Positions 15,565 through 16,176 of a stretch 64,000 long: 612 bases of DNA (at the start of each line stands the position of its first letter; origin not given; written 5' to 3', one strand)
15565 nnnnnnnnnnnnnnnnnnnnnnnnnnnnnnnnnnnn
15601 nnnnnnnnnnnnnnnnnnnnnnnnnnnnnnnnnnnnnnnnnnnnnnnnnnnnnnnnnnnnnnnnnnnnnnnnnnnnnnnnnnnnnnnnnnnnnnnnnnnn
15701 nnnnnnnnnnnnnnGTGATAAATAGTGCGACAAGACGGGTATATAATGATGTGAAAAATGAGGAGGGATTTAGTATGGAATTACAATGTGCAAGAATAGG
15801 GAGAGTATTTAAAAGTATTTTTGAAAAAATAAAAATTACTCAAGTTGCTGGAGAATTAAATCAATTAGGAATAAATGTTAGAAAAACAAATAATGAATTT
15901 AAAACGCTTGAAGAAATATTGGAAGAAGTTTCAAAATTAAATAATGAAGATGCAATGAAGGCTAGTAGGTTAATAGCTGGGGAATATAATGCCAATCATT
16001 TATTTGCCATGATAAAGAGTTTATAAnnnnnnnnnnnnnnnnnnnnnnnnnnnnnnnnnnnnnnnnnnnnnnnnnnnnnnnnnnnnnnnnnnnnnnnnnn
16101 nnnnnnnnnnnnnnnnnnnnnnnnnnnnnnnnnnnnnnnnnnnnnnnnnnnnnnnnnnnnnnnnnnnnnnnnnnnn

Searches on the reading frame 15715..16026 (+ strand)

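Call 67: search_protein_families(library=pfam, proteins=[window:15715-16026:+], max_evalue=0.01)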
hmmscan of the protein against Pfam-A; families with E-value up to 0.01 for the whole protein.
window:15715-16026:+ (103 aa): 1 family
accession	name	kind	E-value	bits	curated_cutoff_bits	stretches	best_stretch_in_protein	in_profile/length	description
PF10145.14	PhageMin_Tail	-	0.00055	20.3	33.2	1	26-76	132-185/201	Phage-related minor tail protein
